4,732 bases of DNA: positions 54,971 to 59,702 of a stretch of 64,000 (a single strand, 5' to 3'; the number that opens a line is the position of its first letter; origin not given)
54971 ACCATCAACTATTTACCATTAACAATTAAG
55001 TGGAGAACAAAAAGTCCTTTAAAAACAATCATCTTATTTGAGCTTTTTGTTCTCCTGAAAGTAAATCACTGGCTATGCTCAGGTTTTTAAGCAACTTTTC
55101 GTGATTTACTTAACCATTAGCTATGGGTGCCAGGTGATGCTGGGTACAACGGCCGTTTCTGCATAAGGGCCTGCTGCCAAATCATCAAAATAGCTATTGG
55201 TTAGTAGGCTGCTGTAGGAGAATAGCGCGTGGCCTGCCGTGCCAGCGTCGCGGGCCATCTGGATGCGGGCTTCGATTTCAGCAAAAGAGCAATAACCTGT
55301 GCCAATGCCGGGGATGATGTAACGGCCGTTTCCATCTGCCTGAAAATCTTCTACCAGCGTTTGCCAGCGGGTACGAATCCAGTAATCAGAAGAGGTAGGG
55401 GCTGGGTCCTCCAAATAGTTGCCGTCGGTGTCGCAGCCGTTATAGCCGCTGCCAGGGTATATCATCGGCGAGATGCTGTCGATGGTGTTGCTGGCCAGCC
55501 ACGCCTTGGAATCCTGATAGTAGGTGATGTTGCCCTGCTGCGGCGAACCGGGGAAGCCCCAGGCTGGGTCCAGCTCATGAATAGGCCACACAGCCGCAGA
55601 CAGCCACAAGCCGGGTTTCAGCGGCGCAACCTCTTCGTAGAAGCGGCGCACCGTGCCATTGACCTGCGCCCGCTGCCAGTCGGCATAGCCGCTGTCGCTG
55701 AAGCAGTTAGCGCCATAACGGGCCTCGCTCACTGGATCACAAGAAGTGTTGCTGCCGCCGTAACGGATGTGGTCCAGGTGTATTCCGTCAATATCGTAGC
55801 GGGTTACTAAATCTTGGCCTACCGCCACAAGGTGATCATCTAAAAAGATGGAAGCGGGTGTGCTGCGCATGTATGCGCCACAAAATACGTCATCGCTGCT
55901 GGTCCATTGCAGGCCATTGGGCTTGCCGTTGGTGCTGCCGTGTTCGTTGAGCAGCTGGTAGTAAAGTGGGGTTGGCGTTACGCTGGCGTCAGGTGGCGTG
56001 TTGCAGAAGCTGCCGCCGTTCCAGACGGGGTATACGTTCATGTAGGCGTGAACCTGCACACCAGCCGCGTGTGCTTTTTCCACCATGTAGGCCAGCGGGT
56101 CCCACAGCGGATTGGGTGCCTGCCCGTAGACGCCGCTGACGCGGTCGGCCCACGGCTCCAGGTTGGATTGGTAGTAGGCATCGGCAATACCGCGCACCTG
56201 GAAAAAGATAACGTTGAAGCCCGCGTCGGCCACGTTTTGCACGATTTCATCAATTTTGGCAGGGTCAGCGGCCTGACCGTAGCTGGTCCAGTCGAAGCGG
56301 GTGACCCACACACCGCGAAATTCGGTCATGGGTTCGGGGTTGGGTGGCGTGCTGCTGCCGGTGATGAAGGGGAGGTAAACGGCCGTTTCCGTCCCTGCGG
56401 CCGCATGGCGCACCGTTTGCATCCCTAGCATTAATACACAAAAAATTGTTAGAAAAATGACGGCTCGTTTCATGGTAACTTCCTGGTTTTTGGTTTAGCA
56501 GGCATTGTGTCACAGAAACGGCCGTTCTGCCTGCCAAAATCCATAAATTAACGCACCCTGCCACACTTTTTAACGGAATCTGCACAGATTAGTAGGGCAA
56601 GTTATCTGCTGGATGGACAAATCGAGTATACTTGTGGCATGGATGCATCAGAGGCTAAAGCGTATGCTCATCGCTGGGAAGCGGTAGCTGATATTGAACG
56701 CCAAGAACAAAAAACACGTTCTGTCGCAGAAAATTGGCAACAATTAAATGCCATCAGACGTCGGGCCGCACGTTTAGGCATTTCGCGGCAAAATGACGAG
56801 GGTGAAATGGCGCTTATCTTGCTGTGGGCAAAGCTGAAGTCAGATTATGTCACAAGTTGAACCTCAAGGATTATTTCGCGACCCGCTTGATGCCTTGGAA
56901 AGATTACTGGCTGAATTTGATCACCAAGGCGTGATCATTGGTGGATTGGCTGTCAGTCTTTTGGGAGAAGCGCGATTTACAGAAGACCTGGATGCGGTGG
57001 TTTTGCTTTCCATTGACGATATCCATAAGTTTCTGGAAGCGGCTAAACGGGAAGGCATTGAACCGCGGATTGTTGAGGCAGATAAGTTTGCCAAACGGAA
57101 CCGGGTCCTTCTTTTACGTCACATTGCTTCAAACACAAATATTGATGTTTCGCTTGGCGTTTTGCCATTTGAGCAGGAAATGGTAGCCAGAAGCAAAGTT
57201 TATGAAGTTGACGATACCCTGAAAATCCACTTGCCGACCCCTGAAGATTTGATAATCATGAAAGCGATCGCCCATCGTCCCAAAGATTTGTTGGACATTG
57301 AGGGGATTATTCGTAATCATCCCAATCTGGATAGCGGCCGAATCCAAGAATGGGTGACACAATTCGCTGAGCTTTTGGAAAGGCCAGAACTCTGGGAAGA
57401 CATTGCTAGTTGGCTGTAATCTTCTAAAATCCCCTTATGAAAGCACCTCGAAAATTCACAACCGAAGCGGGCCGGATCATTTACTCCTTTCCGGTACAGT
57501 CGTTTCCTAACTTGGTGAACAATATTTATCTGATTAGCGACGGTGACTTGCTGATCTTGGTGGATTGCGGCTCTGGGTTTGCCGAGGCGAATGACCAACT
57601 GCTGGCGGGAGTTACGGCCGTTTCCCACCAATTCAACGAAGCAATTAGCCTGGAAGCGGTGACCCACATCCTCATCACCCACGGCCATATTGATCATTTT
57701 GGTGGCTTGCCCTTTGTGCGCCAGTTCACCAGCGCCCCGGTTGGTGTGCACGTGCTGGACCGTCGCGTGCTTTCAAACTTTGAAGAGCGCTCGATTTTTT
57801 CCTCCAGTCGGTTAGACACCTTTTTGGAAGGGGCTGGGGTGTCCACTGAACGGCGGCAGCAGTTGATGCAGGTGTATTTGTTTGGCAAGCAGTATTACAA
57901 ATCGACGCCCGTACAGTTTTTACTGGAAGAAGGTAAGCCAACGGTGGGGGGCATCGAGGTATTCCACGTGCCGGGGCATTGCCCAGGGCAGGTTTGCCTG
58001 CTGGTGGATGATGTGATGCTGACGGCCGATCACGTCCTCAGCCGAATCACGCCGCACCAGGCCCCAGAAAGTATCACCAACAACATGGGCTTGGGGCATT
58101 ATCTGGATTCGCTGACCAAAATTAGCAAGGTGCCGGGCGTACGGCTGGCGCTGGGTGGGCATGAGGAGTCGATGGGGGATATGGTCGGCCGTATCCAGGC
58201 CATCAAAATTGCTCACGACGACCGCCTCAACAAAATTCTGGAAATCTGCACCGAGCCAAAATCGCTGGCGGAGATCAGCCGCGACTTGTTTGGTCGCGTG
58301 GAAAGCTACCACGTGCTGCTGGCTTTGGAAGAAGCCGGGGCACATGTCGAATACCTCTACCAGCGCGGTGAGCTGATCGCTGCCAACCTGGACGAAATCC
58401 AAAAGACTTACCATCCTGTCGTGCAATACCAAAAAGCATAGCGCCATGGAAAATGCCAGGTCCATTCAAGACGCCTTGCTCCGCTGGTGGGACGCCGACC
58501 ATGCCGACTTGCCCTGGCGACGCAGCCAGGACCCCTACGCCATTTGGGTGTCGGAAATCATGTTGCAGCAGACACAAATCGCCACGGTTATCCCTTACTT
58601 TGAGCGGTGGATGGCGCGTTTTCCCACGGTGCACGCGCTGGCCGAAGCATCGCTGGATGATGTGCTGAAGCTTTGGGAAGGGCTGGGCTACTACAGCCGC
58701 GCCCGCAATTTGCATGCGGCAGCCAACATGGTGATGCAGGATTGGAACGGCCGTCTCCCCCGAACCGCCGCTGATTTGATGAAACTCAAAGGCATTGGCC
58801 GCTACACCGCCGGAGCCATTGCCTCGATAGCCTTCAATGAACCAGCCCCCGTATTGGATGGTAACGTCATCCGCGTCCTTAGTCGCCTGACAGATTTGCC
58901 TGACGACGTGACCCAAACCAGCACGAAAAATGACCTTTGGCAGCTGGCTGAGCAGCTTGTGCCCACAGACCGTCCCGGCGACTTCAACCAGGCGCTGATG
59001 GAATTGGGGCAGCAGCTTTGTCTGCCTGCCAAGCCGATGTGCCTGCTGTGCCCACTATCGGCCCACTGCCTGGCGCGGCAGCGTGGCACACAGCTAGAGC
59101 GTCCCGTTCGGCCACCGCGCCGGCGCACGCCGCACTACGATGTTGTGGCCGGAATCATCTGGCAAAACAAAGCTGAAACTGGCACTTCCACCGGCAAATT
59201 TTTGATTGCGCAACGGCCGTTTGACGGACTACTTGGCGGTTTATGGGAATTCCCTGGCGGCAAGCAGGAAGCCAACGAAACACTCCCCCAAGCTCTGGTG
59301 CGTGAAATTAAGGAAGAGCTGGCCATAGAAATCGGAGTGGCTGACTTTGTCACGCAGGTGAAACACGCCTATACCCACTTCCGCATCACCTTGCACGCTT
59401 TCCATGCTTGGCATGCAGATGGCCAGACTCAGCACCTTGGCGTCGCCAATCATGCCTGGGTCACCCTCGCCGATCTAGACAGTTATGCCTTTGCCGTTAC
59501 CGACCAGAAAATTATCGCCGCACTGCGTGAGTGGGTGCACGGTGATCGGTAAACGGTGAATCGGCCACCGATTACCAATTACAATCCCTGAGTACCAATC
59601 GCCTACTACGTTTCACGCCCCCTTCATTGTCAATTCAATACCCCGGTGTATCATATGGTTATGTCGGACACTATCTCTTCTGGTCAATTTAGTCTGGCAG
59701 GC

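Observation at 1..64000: Hyper-abundant octamer palindrome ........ (mostly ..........): a HIP1-like highly iterated palindrome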

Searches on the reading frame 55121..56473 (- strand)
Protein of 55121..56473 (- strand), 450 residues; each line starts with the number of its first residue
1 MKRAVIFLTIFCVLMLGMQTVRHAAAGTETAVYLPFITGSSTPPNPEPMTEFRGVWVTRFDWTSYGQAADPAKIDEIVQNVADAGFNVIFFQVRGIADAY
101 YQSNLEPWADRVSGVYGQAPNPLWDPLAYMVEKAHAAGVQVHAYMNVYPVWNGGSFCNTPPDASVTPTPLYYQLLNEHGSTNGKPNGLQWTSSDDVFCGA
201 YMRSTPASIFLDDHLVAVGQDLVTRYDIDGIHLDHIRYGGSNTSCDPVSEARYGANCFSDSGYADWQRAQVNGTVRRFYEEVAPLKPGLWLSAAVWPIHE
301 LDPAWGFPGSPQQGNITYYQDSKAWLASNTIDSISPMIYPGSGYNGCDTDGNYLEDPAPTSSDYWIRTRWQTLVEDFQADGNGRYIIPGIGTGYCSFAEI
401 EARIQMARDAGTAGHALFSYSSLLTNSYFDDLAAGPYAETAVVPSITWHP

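Call 7: search_protein_families(library=pfam, proteins=[window:55121-56473:-])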
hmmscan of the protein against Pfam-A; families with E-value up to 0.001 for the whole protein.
window:55121-56473:- (450 aa): 1 family
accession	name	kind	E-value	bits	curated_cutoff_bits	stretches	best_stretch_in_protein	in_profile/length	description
PF02638.21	GHL10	-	1.9e-25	90.1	27.9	1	51-340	1-262/311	Glycosyl hydrolase-like 10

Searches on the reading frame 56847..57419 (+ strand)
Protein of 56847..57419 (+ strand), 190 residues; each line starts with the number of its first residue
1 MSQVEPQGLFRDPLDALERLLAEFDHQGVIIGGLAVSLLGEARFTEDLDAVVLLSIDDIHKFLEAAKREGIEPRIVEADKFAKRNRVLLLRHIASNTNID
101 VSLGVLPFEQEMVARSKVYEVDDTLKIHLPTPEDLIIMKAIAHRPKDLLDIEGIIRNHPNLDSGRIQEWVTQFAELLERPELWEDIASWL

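Call 15: search_protein_families(library=pfam, proteins=[window:56847-57419:+])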
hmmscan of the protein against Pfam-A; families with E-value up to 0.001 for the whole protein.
window:56847-57419:+ (190 aa): 3 families
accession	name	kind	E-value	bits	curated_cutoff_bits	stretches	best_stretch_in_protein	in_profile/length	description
PF19502.5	DUF6036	-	1.5e-09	38.3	23.6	1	25-152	18-116/164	Nucleotidyltransferase of unknown function (DUF6036)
PF08843.17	AbiEii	-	3.1e-08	34.3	22.5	1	16-163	2-177/238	Nucleotidyl transferase AbiEii toxin, Type IV TA system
PF09970.15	DUF2204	-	7.4e-05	22.9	20.3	0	109-175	100-169/181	Nucleotidyl transferase of unknown function (DUF2204)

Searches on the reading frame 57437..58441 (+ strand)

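Call 15: search_protein_families(library=pfam, proteins=[window:57437-58441:+])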
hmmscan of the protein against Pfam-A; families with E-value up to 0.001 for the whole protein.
window:57437-58441:+ (334 aa): 3 families
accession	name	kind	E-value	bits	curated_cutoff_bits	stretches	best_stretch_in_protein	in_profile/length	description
PF00753.33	Lactamase_B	-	1.8e-21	77.4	22.7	1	27-242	5-196/196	Metallo-beta-lactamase superfamily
PF12706.13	Lactamase_B_2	-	3.9e-08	33.6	27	1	40-122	3-77/200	Beta-lactamase superfamily domain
PF21221.3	B_lactamase-like_C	-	0.00015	21.9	27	1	271-313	2-46/46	Metallo-beta-lactamase-like, C-terminal domain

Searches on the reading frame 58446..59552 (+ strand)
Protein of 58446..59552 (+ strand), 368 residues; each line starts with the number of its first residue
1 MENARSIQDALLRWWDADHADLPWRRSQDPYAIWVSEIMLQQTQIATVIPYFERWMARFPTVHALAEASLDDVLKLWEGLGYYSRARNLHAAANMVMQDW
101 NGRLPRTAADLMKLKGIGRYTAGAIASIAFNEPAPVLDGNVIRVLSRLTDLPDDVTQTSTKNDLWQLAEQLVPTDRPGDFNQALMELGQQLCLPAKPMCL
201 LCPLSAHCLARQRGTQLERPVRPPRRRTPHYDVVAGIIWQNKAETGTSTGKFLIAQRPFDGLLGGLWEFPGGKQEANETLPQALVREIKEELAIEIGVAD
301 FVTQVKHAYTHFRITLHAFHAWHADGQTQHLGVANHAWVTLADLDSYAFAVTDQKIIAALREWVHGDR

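Call 15: search_protein_families(library=pfam, proteins=[window:58446-59552:+])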
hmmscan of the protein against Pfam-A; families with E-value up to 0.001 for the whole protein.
window:58446-59552:+ (368 aa): 5 families
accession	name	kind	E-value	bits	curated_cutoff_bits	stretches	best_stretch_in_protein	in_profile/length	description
PF14815.12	NUDIX_4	-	4.6e-27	94.5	35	1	250-358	10-112/113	NUDIX domain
PF00730.31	HhH-GPD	-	8.1e-26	90.9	26.2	1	35-169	1-107/108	HhH-GPD superfamily base excision DNA repair protein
PF00293.34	NUDIX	-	7.6e-13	49.1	21.1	1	249-358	14-132/134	NUDIX domain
PF00633.29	HHH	-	2.7e-07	30.5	24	1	102-128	4-30/30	Helix-hairpin-helix motif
PF22327.2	Nudt16-like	-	0.0006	20.2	27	1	256-317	28-89/161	U8 snoRNA-decapping enzyme-like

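Call 16: find_related_loci(query=window:58446-59552:+, collection=genome_contigs, flank=10000)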
Query window:58446-59552:+ (368 aa) in genome_contigs; peptide patterns used: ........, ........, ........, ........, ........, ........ (x = any residue, [..] = any of these).
600 stretches matched a pattern (row limit reached: there are more); 588 encode a relative of the query (tblastn E <= 1e-3); the best 80 are kept; 80 distinct loci.
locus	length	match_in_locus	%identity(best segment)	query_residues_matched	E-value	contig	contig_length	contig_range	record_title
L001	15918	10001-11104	85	1-368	0e+0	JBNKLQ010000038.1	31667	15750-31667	MAG: Candidatus Promineifilaceae bacterium isolate H1H2.bin.11.strict NODE_38_length_31667_cov_4.520893, whole genome sh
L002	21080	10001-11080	85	1-360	0e+0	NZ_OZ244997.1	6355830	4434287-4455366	MAG: Candidatus Leptofilum sp. isolate 8ea8b48c-f0bb-4fcd-991e-c07bf3e70e57 chromosome 1, complete sequence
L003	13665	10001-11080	86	1-360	0e+0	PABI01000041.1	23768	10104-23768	MAG: Anaerolineaceae bacterium isolate NAT123 MHASMcontig_873826, whole genome shotgun sequence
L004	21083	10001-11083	75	1-363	0e+0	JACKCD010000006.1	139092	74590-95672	MAG: Ardenticatenaceae bacterium isolate HK-STAS-CHLO-38 HK-STAS-CHLO-38_6, whole genome shotgun sequence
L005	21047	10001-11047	77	11-361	0e+0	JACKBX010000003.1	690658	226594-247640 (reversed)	MAG: Ardenticatenaceae bacterium isolate HK-STAS-CHLO-32 HK-STAS-CHLO-32_3, whole genome shotgun sequence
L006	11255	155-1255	73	3-368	0e+0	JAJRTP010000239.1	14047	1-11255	MAG: Chloroflexota bacterium isolate Dive96_bin1.73 k141_2036865, whole genome shotgun sequence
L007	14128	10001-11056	77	7-361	0e+0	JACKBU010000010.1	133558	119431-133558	MAG: Ardenticatenaceae bacterium isolate HK-STAS-CHLO-29 HK-STAS-CHLO-29_10, whole genome shotgun sequence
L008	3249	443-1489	77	7-358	0e+0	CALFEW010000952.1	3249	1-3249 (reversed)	MAG TPA_asm: uncultured Chloroflexi bacterium isolate SRR5576001_bin.34_CONCOCT_v1.1_MAG genome assembly, contig: ERZ795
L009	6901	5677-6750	73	1-362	0e+0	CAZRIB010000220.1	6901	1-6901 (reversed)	MAG TPA_asm: uncultured Ardenticatenaceae bacterium isolate SRP162660_co2_81 genome assembly, contig: NODE_8064_length_6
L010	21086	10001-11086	73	1-362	1e-180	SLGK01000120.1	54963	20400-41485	MAG: Anaerolineae bacterium isolate CSSed162cmB_92 CSSed16-2cmB-445, whole genome shotgun sequence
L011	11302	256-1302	74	7-360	6e-177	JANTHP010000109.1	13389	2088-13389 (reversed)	MAG: Anaerolineae bacterium isolate bin30017 c_000000000669, whole genome shotgun sequence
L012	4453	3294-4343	75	6-360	0e+0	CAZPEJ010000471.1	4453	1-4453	MAG TPA_asm: uncultured Ardenticatenaceae bacterium isolate SRP173033_co1_124 genome assembly, contig: NODE_56963_length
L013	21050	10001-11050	71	6-362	5e-175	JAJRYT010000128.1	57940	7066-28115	MAG: Chloroflexota bacterium isolate Dive96_bin3.68 k141_1998163, whole genome shotgun sequence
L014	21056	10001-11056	76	7-361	3e-175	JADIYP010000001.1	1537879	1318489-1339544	MAG: Candidatus Leptovillus affinis isolate AalE_BATAC.251 tig00000456-10-15362180, whole genome shotgun sequence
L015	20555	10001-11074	69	1-365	1e-172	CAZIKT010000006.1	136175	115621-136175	MAG TPA_asm: uncultured Ardenticatenaceae bacterium isolate SRP329715_co1_364 genome assembly, contig: NODE_117_length_1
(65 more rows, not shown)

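Call 64: find_encoding_contigs(protein=window:58446-59552:+, flank=2000, max_places=3)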
Protein window:58446-59552:+ (368 aa): no gene with exactly this product is on record in the collection.
